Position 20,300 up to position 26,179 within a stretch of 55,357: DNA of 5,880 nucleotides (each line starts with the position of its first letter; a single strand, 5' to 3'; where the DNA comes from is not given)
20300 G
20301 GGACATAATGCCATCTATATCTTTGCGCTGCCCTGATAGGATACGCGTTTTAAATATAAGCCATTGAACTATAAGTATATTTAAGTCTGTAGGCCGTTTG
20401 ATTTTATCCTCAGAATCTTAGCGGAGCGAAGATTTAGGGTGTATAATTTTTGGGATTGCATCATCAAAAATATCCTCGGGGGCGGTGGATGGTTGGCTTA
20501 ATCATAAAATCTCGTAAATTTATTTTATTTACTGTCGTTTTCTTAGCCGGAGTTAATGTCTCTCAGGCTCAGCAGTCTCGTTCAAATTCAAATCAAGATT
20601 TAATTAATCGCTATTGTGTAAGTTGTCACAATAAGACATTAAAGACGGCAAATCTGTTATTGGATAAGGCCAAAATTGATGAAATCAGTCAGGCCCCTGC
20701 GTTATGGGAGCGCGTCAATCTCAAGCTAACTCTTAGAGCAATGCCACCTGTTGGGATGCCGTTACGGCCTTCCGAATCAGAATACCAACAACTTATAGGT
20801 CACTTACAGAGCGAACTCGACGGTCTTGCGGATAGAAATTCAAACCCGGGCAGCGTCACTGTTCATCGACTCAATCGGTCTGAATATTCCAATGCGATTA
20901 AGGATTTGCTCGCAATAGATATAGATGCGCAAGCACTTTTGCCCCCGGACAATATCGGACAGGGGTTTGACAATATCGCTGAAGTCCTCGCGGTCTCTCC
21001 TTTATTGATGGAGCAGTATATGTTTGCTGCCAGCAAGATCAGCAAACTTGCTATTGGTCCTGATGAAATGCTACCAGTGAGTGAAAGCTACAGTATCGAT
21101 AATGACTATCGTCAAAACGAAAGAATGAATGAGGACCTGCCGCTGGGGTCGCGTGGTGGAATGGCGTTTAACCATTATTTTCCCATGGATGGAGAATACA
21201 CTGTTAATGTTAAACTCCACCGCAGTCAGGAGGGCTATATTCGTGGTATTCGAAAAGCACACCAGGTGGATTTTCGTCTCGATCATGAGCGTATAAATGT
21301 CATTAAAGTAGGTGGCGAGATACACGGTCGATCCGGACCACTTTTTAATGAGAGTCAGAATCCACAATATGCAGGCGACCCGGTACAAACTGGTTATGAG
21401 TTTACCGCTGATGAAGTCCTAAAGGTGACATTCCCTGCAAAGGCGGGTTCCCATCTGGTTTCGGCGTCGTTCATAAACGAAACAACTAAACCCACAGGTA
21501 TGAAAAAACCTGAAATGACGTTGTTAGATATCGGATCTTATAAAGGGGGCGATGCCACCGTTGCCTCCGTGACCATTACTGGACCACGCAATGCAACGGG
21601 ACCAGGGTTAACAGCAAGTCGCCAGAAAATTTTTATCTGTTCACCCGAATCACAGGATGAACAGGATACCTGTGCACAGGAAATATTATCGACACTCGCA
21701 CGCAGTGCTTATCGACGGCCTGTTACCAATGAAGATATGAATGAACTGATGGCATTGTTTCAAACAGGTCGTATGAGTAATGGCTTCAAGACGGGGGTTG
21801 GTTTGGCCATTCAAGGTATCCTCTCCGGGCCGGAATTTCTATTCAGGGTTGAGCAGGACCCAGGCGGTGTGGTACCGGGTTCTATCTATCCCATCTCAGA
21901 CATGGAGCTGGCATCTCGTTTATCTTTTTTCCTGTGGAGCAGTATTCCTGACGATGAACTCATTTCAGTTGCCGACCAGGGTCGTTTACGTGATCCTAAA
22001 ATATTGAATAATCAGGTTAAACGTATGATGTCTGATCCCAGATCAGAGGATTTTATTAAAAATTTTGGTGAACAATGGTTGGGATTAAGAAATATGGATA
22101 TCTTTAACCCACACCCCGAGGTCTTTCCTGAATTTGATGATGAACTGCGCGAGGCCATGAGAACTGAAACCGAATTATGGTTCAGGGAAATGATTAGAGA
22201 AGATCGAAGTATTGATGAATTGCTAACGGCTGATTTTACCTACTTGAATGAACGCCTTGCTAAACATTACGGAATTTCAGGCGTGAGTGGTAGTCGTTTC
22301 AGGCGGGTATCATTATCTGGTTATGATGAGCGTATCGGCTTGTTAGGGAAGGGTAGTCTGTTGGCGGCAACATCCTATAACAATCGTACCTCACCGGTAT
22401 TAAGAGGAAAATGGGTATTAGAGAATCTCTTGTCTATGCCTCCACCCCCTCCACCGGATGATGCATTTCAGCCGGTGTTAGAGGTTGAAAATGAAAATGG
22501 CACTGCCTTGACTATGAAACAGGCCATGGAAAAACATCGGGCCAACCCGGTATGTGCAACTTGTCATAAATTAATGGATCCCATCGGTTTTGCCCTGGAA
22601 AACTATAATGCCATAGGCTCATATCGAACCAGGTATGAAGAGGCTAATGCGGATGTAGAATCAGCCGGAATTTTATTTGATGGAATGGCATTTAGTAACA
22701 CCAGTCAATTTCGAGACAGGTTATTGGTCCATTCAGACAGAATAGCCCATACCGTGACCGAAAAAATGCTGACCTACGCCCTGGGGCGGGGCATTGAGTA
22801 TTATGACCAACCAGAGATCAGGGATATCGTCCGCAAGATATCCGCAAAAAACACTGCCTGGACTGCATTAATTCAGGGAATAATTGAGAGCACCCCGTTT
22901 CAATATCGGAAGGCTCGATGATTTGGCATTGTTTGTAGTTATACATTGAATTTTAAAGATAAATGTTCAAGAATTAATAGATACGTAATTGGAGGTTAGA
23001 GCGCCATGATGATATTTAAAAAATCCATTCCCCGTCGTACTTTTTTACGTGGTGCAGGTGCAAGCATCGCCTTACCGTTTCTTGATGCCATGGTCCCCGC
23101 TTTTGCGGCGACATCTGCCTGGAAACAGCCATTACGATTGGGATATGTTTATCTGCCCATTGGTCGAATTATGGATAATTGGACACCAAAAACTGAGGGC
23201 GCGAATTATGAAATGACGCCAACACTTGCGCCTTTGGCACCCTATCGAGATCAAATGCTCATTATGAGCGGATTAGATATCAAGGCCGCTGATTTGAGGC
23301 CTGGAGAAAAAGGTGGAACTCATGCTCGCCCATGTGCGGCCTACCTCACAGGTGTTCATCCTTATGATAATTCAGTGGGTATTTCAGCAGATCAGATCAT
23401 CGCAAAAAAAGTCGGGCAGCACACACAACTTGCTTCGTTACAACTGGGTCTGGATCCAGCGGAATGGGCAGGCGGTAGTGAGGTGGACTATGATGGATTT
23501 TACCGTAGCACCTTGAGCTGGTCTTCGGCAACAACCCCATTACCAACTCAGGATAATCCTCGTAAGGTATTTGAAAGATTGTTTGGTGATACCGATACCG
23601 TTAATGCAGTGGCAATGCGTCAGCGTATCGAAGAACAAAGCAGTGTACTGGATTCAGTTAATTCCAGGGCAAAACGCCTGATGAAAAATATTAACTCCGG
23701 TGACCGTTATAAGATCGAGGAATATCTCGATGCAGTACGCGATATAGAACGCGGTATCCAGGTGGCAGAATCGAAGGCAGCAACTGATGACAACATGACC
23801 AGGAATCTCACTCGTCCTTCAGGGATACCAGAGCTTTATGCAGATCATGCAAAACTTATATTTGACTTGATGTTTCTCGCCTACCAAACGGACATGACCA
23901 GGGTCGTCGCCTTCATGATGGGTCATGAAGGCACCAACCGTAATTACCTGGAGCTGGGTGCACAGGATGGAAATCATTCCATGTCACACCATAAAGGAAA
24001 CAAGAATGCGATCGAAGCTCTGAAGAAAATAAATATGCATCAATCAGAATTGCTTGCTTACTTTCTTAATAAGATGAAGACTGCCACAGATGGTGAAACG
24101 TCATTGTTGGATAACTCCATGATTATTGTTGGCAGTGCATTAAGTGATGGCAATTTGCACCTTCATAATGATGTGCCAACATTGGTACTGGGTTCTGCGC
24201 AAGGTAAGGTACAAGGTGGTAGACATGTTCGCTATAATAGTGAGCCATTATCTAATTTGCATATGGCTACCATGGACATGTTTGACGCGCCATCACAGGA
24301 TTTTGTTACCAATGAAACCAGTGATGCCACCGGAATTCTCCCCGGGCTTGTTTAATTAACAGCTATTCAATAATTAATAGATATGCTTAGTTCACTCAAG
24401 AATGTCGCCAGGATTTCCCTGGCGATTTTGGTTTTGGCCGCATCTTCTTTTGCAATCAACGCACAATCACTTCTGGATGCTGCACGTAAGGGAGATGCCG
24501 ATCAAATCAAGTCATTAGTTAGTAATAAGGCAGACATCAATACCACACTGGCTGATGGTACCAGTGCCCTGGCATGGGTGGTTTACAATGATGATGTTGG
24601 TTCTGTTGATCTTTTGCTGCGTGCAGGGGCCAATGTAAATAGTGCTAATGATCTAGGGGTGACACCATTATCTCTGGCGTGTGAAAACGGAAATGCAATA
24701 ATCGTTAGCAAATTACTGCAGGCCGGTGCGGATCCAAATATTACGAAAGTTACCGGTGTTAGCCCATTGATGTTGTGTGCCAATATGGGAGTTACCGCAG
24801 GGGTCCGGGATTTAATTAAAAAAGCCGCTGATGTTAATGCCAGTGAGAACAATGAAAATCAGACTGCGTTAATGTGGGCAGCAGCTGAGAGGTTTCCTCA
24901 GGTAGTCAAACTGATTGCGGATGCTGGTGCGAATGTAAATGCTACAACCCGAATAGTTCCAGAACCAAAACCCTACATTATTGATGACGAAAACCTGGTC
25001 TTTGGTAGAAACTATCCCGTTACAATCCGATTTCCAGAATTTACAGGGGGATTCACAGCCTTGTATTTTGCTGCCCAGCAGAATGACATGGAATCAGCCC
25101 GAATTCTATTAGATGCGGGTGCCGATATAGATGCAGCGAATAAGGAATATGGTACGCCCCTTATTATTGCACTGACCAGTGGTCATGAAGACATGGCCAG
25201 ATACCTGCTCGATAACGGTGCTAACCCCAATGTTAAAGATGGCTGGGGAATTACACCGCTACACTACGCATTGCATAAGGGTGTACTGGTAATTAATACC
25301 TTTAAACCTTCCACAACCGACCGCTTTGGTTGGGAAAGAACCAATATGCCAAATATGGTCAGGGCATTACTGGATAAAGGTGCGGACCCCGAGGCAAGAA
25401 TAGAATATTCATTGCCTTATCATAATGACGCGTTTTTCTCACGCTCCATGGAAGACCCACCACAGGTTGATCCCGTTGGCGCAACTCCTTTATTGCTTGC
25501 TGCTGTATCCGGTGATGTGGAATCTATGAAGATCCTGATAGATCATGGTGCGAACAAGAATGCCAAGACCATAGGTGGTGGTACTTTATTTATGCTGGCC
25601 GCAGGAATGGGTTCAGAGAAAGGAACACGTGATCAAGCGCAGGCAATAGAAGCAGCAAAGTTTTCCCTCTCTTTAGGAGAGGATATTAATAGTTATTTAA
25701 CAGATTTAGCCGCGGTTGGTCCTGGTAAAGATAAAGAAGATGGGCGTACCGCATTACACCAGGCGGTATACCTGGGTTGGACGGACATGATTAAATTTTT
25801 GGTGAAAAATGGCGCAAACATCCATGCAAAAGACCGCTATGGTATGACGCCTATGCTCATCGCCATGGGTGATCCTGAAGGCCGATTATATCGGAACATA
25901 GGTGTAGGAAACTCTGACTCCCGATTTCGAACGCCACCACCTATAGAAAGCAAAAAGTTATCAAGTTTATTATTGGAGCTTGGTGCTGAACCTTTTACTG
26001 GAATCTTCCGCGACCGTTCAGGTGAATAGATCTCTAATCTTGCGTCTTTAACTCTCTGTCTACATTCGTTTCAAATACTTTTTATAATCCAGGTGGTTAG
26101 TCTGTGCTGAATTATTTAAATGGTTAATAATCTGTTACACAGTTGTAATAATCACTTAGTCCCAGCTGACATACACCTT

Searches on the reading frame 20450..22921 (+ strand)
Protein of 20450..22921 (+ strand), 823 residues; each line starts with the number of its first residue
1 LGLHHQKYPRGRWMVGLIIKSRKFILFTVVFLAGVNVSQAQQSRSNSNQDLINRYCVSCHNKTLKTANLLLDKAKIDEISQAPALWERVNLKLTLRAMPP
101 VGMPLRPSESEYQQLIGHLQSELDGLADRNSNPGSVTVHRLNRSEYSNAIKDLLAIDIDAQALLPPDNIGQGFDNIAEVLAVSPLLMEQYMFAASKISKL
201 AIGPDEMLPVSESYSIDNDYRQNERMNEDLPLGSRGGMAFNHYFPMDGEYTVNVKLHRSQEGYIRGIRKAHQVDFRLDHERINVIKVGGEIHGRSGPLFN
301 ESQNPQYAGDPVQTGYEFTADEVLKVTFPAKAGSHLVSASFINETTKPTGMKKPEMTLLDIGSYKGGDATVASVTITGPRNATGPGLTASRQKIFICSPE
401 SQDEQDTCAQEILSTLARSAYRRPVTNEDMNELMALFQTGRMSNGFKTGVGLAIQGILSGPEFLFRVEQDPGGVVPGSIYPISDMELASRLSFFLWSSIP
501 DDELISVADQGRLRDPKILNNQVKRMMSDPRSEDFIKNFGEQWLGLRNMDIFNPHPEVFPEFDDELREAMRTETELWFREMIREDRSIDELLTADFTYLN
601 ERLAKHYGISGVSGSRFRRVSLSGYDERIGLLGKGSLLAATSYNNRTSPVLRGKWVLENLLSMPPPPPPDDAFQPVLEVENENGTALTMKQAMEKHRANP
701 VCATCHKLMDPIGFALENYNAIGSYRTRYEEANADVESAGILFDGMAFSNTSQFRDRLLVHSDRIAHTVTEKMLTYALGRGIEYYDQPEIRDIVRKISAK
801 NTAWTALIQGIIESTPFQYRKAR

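Call 39: search_protein_families(library=pfam, proteins=[window:20450-22921:+], max_evalue=0.0001)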
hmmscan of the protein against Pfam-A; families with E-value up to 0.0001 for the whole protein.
window:20450-22921:+ (823 aa): 5 families
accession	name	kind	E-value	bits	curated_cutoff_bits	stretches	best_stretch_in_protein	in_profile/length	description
PF07631.16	PSD4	-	9.5e-49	165.6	23.3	1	482-609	1-128/128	Protein of unknown function (DUF1592)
PF07627.16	PSCyt3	-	1.8e-33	115.2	27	1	628-728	1-97/98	Protein of unknown function (DUF1588)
PF07626.16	PSD3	-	2.1e-23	83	23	1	140-202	2-64/65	Protein of unknown function (DUF1587)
PF07624.16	PSD2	-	1.7e-21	76.1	25.8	1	744-817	1-74/74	Protein of unknown function (DUF1585)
PF07637.16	PSD5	-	4.8e-18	65.7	34.2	1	408-468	1-62/62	Protein of unknown function (DUF1595)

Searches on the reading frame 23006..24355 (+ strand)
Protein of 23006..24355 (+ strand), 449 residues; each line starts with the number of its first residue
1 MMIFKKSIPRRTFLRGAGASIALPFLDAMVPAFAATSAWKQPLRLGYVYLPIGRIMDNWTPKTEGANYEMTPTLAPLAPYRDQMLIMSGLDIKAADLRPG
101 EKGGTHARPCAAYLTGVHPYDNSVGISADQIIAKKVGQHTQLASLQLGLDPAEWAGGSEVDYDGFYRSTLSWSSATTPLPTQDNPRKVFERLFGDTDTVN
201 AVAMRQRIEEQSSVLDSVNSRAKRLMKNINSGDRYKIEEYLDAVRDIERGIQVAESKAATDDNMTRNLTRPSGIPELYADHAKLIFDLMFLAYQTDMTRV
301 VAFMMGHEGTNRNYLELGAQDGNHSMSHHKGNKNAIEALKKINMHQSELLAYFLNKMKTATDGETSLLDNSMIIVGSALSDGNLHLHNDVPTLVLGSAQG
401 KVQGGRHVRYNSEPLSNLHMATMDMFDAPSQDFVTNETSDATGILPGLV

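Call 39: search_protein_families(library=pfam, proteins=[window:23006-24355:+], max_evalue=0.0001)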
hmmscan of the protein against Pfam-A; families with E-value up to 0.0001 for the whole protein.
window:23006-24355:+ (449 aa): 1 family
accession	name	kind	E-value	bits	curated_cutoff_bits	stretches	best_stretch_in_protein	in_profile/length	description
PF07586.16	HXXSHH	-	4.4e-89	299.5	30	1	44-351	1-307/307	Protein of unknown function (DUF1552)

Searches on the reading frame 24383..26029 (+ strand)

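Call 39: search_protein_families(library=pfam, proteins=[window:24383-26029:+], max_evalue=0.0001)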
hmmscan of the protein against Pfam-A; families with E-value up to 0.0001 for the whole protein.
window:24383-26029:+ (548 aa): 6 families
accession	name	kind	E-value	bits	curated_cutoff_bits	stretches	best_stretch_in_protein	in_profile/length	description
PF00023.36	Ank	-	1.4e-62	204.5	21.1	5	453-485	1-33/33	Ankyrin repeat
PF12796.13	Ank_2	-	1.6e-60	202.1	27.3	5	227-334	1-84/90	Ankyrin repeats (3 copies)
PF13637.12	Ank_4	-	4.1e-50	167.1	22.7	3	264-300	5-41/50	Ankyrin repeats (many copies)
PF13606.12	Ank_3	-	5.1e-44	143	22.3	1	453-482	1-30/30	Ankyrin repeat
PF13857.12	Ank_5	-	6.7e-35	119.2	27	3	256-296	15-56/56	Ankyrin repeats (many copies)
PF23745.1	ANK_LRRK2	-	1.2e-05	25.7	27.5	0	83-133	22-72/130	LRRK2 ANK repeat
